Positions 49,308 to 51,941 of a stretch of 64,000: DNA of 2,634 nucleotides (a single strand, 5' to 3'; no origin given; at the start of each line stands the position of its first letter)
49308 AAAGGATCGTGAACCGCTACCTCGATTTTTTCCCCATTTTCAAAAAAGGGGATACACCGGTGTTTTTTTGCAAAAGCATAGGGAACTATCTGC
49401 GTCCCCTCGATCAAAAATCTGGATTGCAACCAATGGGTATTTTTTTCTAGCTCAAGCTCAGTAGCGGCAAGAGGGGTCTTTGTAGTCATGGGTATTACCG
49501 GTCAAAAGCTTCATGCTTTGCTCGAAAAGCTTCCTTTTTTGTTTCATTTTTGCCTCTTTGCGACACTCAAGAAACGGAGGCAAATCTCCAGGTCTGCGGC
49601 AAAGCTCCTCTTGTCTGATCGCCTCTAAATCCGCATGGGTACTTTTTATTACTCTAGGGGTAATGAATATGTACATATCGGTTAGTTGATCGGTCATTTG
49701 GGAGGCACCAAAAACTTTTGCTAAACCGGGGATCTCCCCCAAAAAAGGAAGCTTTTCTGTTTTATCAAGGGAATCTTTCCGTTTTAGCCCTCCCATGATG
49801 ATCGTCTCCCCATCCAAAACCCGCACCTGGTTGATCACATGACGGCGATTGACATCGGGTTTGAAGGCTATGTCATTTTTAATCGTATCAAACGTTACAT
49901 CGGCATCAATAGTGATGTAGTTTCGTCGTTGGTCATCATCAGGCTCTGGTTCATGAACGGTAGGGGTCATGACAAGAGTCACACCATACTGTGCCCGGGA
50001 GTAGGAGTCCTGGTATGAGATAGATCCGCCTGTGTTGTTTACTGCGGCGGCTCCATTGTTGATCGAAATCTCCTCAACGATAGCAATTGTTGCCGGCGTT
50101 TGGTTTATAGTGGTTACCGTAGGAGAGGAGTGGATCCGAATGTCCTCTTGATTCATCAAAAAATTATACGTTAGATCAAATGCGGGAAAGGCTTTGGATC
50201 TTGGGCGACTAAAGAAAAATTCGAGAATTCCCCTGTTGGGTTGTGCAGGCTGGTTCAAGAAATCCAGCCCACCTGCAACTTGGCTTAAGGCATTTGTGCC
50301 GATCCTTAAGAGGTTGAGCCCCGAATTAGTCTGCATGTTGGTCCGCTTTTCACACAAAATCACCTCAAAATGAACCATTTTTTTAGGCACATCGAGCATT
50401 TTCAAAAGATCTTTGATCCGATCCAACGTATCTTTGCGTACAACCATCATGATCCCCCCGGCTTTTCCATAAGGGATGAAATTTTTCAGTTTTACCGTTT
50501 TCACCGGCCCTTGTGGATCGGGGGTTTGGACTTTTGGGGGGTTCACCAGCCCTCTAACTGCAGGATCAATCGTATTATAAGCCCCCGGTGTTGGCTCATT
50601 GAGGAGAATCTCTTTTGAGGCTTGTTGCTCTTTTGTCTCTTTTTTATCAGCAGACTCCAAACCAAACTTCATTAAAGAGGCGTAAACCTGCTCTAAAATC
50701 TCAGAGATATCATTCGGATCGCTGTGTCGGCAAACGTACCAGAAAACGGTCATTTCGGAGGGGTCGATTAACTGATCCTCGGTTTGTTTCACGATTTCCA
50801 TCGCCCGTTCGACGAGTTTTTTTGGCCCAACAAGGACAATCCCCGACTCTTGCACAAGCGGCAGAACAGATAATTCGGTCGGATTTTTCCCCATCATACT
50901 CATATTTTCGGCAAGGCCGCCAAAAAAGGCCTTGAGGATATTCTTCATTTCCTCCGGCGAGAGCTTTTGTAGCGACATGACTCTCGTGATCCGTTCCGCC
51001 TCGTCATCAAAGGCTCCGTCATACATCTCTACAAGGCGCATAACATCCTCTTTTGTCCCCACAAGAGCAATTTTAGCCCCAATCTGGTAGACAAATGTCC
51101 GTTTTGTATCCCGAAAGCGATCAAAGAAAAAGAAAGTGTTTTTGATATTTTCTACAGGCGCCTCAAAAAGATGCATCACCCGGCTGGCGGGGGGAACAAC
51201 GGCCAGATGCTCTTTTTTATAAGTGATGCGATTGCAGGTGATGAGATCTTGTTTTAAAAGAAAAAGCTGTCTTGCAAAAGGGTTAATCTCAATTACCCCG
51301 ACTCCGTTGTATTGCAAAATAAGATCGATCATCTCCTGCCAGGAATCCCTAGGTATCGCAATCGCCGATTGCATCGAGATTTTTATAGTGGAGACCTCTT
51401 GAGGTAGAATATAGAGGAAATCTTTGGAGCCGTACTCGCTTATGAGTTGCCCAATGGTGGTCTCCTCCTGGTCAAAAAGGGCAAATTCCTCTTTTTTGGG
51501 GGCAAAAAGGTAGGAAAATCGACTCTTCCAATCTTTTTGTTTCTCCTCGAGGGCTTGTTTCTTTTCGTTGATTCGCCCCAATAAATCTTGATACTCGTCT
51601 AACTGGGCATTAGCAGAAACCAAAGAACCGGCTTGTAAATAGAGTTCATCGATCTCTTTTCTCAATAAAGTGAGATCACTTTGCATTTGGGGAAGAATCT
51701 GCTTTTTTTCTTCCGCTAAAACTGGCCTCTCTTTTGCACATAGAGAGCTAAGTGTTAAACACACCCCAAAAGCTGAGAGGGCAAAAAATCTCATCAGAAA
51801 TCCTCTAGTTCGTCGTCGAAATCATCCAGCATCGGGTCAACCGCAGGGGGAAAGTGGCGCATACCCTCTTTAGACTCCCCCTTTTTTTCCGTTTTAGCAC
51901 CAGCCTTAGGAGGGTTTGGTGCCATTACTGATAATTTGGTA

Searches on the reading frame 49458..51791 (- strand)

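Call 36: search_protein_families(library=pfam, proteins=[window:49458-51791:-], max_evalue=0.001)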
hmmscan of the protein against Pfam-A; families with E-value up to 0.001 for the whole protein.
window:49458-51791:- (777 aa): 2 families
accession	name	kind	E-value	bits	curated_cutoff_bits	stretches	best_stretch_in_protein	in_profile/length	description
PF00263.26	Secretin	-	1.6e-30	106.3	27.5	1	545-716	2-169/169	Bacterial type II and III secretion system protein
PF03958.22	Secretin_N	-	2.2e-11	44.2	28.2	1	269-336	1-62/69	Bacterial type II/III secretion system short domain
